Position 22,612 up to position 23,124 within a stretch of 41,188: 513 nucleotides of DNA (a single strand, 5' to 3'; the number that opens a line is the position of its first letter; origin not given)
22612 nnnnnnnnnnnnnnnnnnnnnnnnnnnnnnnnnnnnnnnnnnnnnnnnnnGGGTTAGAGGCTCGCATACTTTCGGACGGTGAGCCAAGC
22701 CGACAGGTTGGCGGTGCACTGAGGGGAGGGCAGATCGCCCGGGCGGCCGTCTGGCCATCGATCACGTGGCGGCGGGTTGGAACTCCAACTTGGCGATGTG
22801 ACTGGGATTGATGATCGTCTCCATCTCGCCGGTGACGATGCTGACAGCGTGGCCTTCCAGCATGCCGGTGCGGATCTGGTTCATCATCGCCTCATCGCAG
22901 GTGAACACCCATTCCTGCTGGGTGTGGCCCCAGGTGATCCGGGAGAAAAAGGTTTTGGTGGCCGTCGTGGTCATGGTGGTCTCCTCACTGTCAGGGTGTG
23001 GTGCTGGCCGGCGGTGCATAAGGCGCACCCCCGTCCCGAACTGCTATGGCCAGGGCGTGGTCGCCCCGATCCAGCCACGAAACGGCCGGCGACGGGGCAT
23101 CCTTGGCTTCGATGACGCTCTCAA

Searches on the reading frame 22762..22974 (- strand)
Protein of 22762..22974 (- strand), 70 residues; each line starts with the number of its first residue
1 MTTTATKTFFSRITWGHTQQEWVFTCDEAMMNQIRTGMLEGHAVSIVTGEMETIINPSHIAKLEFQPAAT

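Call 3: search_protein_families(library=ncbifam, proteins=[window:22762-22974:-], max_evalue=0.01)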
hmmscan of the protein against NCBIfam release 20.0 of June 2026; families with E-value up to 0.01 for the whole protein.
window:22762-22974:- (70 aa): 0 families

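Call 4: search_protein_families(library=pfam, proteins=[window:22762-22974:-], max_evalue=0.01)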
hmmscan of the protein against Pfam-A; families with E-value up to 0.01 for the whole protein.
window:22762-22974:- (70 aa): 0 families

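Call 13: find_homologous_proteins(query=window:22762-22974:-, max_evalue=0.01)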
Query window:22762-22974:- (70 aa): 1 proteins with E <= 0.01 among 1 candidates.
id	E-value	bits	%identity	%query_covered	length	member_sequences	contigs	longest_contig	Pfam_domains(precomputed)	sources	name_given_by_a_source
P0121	2.9e-40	152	100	100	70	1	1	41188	-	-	-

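Call 31: search_protein_representatives(protein=window:22762-22974:-)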
Query: 70 residues. Proteins with E-value up to 0.001 (for the whole library): 4; up to 1e-10: 1; up to 1e-30: 0. The best 4 are listed.
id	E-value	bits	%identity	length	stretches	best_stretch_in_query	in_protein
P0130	2.0e-22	93.9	62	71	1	1-68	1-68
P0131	2.7e-07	46.3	34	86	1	6-67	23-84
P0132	1.0e-06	44.4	30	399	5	23-63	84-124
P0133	1.2e-04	37.9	40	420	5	6-54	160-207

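Call 33: find_encoding_contigs(protein=P0130, flank=10000, max_places=5)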
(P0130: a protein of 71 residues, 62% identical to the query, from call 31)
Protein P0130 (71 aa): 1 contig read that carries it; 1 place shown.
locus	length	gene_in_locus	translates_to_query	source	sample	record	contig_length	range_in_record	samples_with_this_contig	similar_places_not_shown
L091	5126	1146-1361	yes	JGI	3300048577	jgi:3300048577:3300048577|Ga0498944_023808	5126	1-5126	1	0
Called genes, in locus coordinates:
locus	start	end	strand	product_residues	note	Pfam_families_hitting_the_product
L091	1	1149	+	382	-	?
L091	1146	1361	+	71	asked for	-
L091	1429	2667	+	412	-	PF12704:MacB_PCD, PF02687:FtsX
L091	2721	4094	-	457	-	-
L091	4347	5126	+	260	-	?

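Call 36: find_encoding_contigs(protein=P0131, flank=10000, max_places=5)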
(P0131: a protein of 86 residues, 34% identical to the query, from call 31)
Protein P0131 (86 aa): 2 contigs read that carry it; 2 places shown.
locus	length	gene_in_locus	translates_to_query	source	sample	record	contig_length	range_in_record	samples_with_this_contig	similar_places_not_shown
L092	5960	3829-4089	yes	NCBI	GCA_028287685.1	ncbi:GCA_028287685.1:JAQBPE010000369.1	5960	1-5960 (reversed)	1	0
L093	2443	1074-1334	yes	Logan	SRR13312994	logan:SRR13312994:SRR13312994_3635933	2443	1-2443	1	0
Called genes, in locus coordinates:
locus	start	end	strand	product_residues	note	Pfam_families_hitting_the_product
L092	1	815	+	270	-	PF05057:DUF676 (weak), PF12697:Abhydrolase_6 (weak)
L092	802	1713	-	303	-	PF00392:GntR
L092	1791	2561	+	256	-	-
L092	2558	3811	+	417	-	PF04055:Radical_SAM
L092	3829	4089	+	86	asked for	-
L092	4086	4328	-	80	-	-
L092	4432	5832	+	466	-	-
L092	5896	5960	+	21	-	?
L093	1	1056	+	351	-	?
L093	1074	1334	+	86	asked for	-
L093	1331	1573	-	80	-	-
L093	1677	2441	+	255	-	?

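Call 37: search_protein_families(library=ncbifam, proteins=[L092:2558-3811:+, L092:1791-2561:+, L092:4432-5832:+, L092:4086-4328:-, L091:1-1149:+, L091:2721-4094:-, P0131, P0130], max_evalue=0.01)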
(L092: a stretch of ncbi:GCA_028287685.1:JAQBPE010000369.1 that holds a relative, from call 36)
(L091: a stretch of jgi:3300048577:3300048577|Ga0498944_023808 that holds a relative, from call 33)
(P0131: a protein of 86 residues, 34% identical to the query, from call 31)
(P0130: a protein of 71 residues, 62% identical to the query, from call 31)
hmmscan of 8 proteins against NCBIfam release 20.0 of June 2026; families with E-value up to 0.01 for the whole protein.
L092:2558-3811:+ (417 aa): 61 families (the best 25 are shown)
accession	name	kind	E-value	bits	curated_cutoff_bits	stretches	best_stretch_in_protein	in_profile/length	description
TIGR04103.1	rSAM_nif11_3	equivalog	3.9e-185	615.4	725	1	7-394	2-387/412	nif11-class peptide radical SAM maturase 3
TIGR03913.1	rad_SAM_trio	equivalog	3e-123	411.7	591.75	1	11-389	20-392/477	GDL motif peptide-associated radical SAM/SPASM maturase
TIGR04545.1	rSAM_ahbD_hemeb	equivalog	4.6e-44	151.2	500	2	13-199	3-191/339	heme b synthase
TIGR04133.1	rSAM_w_lipo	hypoth_equivalog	5.1e-44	150.6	425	1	8-354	22-349/350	TIGR04133 family radical SAM/SPASM protein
TIGR04053.2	TIGR04053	equivalog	2.4e-41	142.2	395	2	10-213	8-214/366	TIGR04053 family radical SAM/SPASM domain-containing protein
TIGR04055.1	rSAM_NirJ2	equivalog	4.5e-37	128.3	500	1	13-350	3-323/326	putative heme d1 biosynthesis radical SAM protein NirJ2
TIGR04546.1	rSAM_ahbC_deAc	equivalog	1.1e-35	123.1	650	1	12-175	41-205/390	12,18-didecarboxysiroheme deacetylase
TIGR04051.1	rSAM_NirJ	equivalog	7.9e-35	120.4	515.45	1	12-180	4-173/354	heme d1 biosynthesis radical SAM protein NirJ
TIGR04347.1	pseudo_SAM_Halo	equivalog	5.5e-33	114.8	525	1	4-350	32-384/390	TIGR04347 family pseudo-SAM/SPASM protein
TIGR03962.1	mycofact_rSAM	equivalog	1.7e-29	103.1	265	1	13-336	15-317/339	mycofactocin radical SAM maturase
NF045574.1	sacti_mat_StsB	exception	8.1e-28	97.5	625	1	10-189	96-275/466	StsB family radical SAM/SPASM domain sactipeptide maturase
TIGR04250.1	SCM_rSAM_ScmE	equivalog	2.5e-27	95.8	400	1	15-341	8-336/358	SynChlorMet cassette radical SAM/SPASM protein ScmE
TIGR04303.1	GeoRSP_rSAM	equivalog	4.7e-27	95.4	400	1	13-339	8-313/325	GeoRSP system radical SAM/SPASM protein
TIGR04054.1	rSAM_NirJ1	equivalog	9.1e-27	93.6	650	1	7-175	33-202/387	putative heme d1 biosynthesis radical SAM protein NirJ1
NF050035.1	rSAM_WgK_link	exception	5.4e-21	75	650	2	16-218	15-215/367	radical SAM/SPASM peptide maturase WgkB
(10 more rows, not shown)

L092:1791-2561:+ (256 aa): 0 families

L092:4432-5832:+ (466 aa): 0 families

L092:4086-4328:- (80 aa): 0 families

L091:1-1149:+ (382 aa): 57 families (the best 25 are shown)
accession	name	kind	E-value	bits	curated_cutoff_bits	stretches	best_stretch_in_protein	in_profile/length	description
TIGR04103.1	rSAM_nif11_3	equivalog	1.4e-159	531.1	725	1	1-353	38-388/412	nif11-class peptide radical SAM maturase 3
TIGR03913.1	rad_SAM_trio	equivalog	1.4e-111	373.2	591.75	1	1-345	52-390/477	GDL motif peptide-associated radical SAM/SPASM maturase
TIGR04133.1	rSAM_w_lipo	hypoth_equivalog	4.9e-35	121.1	425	1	16-312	76-349/350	TIGR04133 family radical SAM/SPASM protein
TIGR04545.1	rSAM_ahbD_hemeb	equivalog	4e-32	112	500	1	4-309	37-337/339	heme b synthase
TIGR04053.2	TIGR04053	equivalog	6.8e-30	104.5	395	2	3-172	44-215/366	TIGR04053 family radical SAM/SPASM domain-containing protein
TIGR04250.1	SCM_rSAM_ScmE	equivalog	1.7e-24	86.4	400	1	1-302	37-339/358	SynChlorMet cassette radical SAM/SPASM protein ScmE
TIGR04546.1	rSAM_ahbC_deAc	equivalog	3.1e-24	85.5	650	1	5-296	77-371/390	12,18-didecarboxysiroheme deacetylase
TIGR04051.1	rSAM_NirJ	equivalog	3.7e-24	85.4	515.45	1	4-136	39-171/354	heme d1 biosynthesis radical SAM protein NirJ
TIGR04055.1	rSAM_NirJ2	equivalog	5.6e-24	85.3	500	1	3-297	35-310/326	putative heme d1 biosynthesis radical SAM protein NirJ2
TIGR04347.1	pseudo_SAM_Halo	equivalog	1.4e-23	83.8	525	1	4-307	75-383/390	TIGR04347 family pseudo-SAM/SPASM protein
TIGR04303.1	GeoRSP_rSAM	equivalog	1.5e-22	80.6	400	1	8-300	43-316/325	GeoRSP system radical SAM/SPASM protein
NF045574.1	sacti_mat_StsB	exception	2.1e-20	73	625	1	1-125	129-253/466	StsB family radical SAM/SPASM domain sactipeptide maturase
TIGR04340.1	rSAM_ACGX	hypoth_equivalog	5.4e-20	71.9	400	1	19-307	61-337/341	radical SAM/SPASM domain protein, ACGX system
NF041298.1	rSAM_mat_DynA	equivalog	5.9e-18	65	450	1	43-308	87-340/356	dynobactin maturation radical SAM/SPASM protein DynA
NF050035.1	rSAM_WgK_link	exception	1.5e-17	63.7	650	2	5-177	48-216/367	radical SAM/SPASM peptide maturase WgkB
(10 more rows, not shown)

L091:2721-4094:- (457 aa): 0 families

P0131 (86 aa): 0 families

P0130 (71 aa): 0 families

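Call 42: find_related_loci(query=A2, collection=metagenome_contigs, flank=10000)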
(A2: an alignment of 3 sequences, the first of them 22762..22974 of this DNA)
Query A2 (70 aa) in metagenome_contigs; peptide patterns used: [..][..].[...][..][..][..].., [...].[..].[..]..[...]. (x = any residue, [..] = any of these).
66 stretches matched a pattern, but none encodes a relative of the query by tblastn (E <= 1e-3).

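Call 51: predict_structure(alignment_id=A2)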
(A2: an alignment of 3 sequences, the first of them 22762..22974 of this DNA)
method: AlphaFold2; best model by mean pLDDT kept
length: 70 residues; sequences in the alignment: 3
mean_pLDDT: 77.9   pTM: 0.54
mean pLDDT of the five models: 77.9, 76.5, 75.5, 72.9, 71.6
residues with pLDDT >= 90: 0; 70-90: 64; 50-70: 5; < 50: 1
segments of 3 or more residues with pLDDT < 50: none
pLDDT, mean of each block of 10 residues (from residue 1): 69 79 82 84 79 78 73
secondary structure, 60 per line:
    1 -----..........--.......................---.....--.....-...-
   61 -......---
elements in order: E6-15 E18-27 H28-40 E44-48 E51-55 E62-67

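Call 55: fold_search(model_id=the predicted structure, library=pdb)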
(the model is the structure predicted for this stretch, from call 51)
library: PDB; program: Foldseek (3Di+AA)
matches with E <= 10: 218; with E <= 0.001: 0
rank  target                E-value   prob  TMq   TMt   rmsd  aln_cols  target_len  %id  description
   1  7rur_A                4.4e-02  1.00  0.53  0.56   2.9        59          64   15  Crystal structure of the hexadecameric form of Rv3208A (released 2022-08-24)
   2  7rur_B                4.9e-02  1.00  0.54  0.58   2.7        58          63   17  Crystal structure of the hexadecameric form of Rv3208A (released 2022-08-24)
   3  2dk6_MODEL_1_A        9.7e-01  0.23  0.38  0.29   6.7        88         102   12  Solution structure of WWE domain in poly (ADP-ribose) polymerase family, member 11 (PARP 11) (released 2007-04-24)
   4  7jil_P                9.7e-01  0.11  0.27  0.18   8.4        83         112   16  70S ribosome Flavobacterium johnsoniae (released 2020-12-02)
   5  4y91_F                1.2e+00  0.44  0.42  0.40   4.9        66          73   12  Crystal Structure of a Thermotoga maritima Hfq homolog (released 2016-03-16)
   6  6v39_O                1.2e+00  0.08  0.27  0.20   6.9        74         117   12  Cryo-EM structure of the Acinetobacter baumannii Ribosome: 70S with P-site tRNA (released 2020-02-05)
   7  7ur7                  1.3e+00  0.72  0.45  0.49   4.2        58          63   12  17_bp_sh3, a small beta-barrel de novo designed protein (released 2023-03-22)
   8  4d3h_A                1.3e+00  0.21  0.40  0.30  11.2        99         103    5  Structure of PstA (released 2014-12-24)
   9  9u4r_AC               1.3e+00  0.12  0.29  0.08  11.1        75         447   11  Structure of the intial complex in filament assembly at 3.23 angstroms resolution, conformation 2. (released 2026-03-25)
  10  9mt4_Q                1.5e+00  0.10  0.29  0.06  13.7        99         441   10  Connector structure of phage JohannRWettstein (Bas63) (released 2025-11-19)
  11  6o8z_Q                1.5e+00  0.06  0.21  0.16   7.1        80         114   10  Cryo-EM image reconstruction of the 70S Ribosome Enterococcus faecalis Class04 (released 2020-09-16)
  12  5izn_A                1.8e+00  0.21  0.38  0.30   4.3        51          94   20  The crystal structure of 50S ribosomal protein L25 from Vibrio vulnificus CMCP6 (released 2016-04-06)
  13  4k6b_A                1.9e+00  0.16  0.33  0.17   8.3        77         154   10  Atomic structure of bacteriophage HS1 tail needle knob (released 2013-08-28)
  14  7skp_A                1.9e+00  0.15  0.31  0.31   4.9        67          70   10  De novo synthetic protein DIG14 (tetragonal space group) (released 2022-10-12)
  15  6sg9_DB               1.9e+00  0.13  0.35  0.06   8.8        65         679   15  Head domain of the mt-SSU assemblosome from Trypanosoma brucei (released 2019-09-18)
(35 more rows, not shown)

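Call 59: find_related_loci(query=L091:1-1146:+, collection=metagenome_contigs, flank=7000)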
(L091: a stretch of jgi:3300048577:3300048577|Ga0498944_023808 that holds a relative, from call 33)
Query L091:1-1146:+ (382 aa) in metagenome_contigs; peptide patterns used: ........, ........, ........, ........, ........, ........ (x = any residue, [..] = any of these).
183 stretches matched a pattern; 36 encode a relative of the query (tblastn E <= 1e-3); 36 distinct loci.
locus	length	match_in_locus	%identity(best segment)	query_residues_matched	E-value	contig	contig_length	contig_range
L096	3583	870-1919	53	1-350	3e-129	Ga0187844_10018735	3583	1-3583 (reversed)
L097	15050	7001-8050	54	1-350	1e-124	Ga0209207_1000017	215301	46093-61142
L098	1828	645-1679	54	1-344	6e-133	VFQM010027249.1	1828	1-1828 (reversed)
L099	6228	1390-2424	53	1-344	1e-122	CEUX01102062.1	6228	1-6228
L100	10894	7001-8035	53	1-344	2e-122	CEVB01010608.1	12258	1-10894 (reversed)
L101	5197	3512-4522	54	1-344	1e-120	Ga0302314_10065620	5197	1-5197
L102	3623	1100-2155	53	1-361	1e-120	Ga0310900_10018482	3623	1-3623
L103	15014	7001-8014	52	1-345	4e-117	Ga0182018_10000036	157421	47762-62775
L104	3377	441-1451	54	1-344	2e-118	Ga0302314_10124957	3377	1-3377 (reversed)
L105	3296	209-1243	52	1-354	4e-117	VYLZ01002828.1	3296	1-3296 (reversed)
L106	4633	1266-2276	52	1-344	1e-114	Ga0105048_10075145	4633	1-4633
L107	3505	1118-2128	54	1-344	2e-115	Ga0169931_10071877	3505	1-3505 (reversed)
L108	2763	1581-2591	49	1-344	4e-116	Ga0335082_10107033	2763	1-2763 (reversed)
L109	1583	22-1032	50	1-344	2e-120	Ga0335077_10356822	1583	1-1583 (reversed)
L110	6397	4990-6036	49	1-354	3e-112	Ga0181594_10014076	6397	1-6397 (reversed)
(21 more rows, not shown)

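Call 69: search_protein_families(library=pfam, proteins=[window:22762-22971:-, P0130, P0131, L092:1791-2558:+], max_evalue=1)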
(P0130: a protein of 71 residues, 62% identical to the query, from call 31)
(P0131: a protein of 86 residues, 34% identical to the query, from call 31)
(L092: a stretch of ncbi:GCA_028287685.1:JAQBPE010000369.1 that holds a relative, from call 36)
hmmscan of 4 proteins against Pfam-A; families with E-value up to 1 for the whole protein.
window:22762-22971:- (69 aa): 0 families

P0130 (71 aa): 0 families

P0131 (86 aa): 0 families

L092:1791-2558:+ (256 aa): 1 family
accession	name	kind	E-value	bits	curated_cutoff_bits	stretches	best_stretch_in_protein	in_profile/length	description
PF23157.1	DUF7055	-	0.04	14.1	27.6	0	161-176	37-52/66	Domain of unknown function (DUF7055)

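Call 71: search_solved_structures(query=A2, max_evalue=10)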
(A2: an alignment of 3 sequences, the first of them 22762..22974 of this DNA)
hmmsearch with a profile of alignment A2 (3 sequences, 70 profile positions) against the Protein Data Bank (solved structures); distinct sequences matched with E-value up to 10: 11.
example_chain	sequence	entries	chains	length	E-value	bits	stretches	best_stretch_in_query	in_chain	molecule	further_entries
4za3_B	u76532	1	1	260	0.012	18.6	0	11-34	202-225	rRNA N-glycosidase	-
4z8s_B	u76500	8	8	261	0.013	18.5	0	11-34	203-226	rRNA N-glycosidase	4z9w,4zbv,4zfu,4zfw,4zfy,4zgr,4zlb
3c9z_A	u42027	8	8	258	0.097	15.7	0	18-49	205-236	Agglutinin II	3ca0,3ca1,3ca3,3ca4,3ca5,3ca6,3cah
5y42_C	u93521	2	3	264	0.4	13.7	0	16-30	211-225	Seed lectin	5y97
4hr6_C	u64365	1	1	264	0.41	13.7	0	16-30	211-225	LECTIN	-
1hwm_B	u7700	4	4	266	0.63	13.1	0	16-46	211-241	EBULIN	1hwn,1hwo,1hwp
1m2t_B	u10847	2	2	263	1.3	12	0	15-32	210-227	mistletoe lectin I B chain | Beta-galactoside-specific lectin 1 chain B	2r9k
3d7w_B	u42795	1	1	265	1.3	12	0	15-32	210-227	Beta-galactoside-specific lectin 1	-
2rg9_B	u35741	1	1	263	1.4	11.9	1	15-32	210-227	Beta-galactoside-specific lectin 1 chain B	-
9tpe_B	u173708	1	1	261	4.1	10.5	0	16-46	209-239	Lectin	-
9tpf_B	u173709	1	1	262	4.2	10.5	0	16-46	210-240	Lectin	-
